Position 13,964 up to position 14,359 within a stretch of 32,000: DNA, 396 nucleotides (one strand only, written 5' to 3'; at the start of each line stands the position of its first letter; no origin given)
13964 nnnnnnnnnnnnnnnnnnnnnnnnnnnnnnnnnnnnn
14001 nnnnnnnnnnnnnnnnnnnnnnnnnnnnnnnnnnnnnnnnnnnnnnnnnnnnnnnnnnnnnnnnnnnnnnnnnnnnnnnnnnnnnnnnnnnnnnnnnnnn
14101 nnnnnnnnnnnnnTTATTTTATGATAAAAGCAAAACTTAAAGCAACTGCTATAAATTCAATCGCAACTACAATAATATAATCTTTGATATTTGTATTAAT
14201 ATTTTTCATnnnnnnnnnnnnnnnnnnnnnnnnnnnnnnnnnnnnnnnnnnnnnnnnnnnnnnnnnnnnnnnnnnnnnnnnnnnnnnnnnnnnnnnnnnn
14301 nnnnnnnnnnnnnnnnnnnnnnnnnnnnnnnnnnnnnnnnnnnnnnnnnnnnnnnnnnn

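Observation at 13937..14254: Type I toxin-antitoxin-like module hidden in the 625-bp gap: 31-aa hydrophobic ORF facing a structured CU-rich RNA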

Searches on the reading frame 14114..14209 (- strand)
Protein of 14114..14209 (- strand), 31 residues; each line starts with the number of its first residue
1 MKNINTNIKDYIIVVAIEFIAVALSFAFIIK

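Call 18: search_protein_families(library=pfam, proteins=[window:14117-14209:-], max_evalue=10)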
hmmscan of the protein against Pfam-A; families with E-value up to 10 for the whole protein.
seq(31 aa): 0 families

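Call 19: search_protein_families(library=ncbifam, proteins=[window:14117-14209:-], max_evalue=10)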
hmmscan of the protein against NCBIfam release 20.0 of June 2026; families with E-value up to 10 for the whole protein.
seq(31 aa): 0 families
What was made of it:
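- Closest known: Type I toxin-antitoxin loci with convergent, 3'-overlapping RNAs. Different: There is no sequence match to Fst, Ldr, Hok, TisB, Ibs or other Pfam or NCBIfam toxin models (calls 18, 19).
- It matches no known toxin family (calls 18, 19).
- Tried and rejected: Pfam and NCBIfam gave nothing for the peptide (calls 18, 19).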

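Call 25: search_protein_representatives(protein=window:14114-14209:-)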
Query: 31 residues. Proteins with E-value up to 0.001 (for the whole library): 2; up to 1e-10: 0; up to 1e-30: 0. The best 2 are listed.
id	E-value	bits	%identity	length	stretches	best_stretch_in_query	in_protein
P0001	1.9e-06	41.5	71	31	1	1-31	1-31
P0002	1.0e-04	36.5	70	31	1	1-30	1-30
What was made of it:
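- On Known type I toxin protein families (Hok/Gef, Ldr, Fst, TisB, Ibs, ShoB, AapA and others): Only two near-identical clusters were found in 1.8 billion representatives (call 25).
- Tried and rejected: The exhaustive representative search found only 2 clusters (call 25).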

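Call 35: find_encoding_contigs(protein=window:14114-14209:-, flank=3000, max_places=6)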
Protein window:14114-14209:- (31 aa): 8 contigs read that carry it; 6 places shown.
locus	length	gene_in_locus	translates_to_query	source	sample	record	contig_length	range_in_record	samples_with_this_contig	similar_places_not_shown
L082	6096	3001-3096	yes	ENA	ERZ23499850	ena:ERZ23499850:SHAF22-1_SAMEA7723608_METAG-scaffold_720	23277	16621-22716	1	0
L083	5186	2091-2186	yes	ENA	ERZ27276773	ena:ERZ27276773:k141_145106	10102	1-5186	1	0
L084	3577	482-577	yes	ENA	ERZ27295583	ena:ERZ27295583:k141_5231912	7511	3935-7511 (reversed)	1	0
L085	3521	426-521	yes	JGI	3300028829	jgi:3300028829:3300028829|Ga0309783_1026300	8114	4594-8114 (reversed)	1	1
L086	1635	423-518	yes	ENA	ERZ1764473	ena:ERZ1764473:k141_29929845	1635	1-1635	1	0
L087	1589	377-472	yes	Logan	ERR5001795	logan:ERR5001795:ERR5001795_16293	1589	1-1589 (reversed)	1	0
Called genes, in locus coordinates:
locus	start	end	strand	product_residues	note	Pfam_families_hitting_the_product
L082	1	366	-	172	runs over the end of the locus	PF09626:DHC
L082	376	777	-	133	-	PF09086:DUF1924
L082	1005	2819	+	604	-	PF00009:GTP_EFTU, PF01926:MMR_HSR1 (weak), PF22042:EF-G_D2, PF03144:GTP_EFTU_D2, PF00679:EFG_C, PF21018:BipA_C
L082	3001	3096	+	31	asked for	-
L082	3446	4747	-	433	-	PF00266:Aminotran_5, PF00155:Aminotran_1_2 (weak)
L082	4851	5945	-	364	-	PF03460:NIR_SIR_ferr, PF01077:NIR_SIR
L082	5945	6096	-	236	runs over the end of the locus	?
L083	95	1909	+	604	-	PF00009:GTP_EFTU, PF01926:MMR_HSR1 (weak), PF22042:EF-G_D2, PF03144:GTP_EFTU_D2, PF00679:EFG_C, PF21018:BipA_C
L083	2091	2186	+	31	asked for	-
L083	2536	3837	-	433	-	PF00266:Aminotran_5, PF00155:Aminotran_1_2 (weak)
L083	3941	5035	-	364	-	PF03460:NIR_SIR_ferr, PF01077:NIR_SIR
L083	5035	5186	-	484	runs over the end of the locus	PF00009:GTP_EFTU, PF01926:MMR_HSR1 (faint), PF22594:GTP-eEF1A_C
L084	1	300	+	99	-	?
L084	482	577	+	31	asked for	-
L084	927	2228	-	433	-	PF00266:Aminotran_5, PF00155:Aminotran_1_2 (weak)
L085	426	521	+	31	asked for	-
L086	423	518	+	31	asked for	-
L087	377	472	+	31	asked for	-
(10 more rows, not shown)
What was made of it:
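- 14114..14209 (-): Small protein gene, 31 aa: a polar head (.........) followed by one TM helix. The exact peptide was called on 8 metagenome contigs in the same context (call 35).
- The same peptide was called on 8 contigs (call 35).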

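Call 36: find_encoding_contigs(protein=P0002, flank=3000, max_places=6)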
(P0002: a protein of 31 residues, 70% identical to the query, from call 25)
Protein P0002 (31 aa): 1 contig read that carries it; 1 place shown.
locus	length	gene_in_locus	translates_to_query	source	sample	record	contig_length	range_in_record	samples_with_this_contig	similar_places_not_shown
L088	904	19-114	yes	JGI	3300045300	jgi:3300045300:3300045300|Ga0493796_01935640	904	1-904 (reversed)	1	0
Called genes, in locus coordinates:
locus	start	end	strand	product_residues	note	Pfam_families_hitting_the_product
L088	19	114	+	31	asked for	-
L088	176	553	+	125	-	-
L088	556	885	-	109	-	-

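Call 44: search_dna_similar(query=window:14117-14209:-, collection=plasmids, mode=protein, max_evalue=10, max_rows=10)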
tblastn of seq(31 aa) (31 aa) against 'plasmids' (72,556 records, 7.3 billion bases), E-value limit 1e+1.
No match.
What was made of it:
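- Tried and rejected: Plasmids. tblastn of the peptide against plasmids found no match (call 44).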
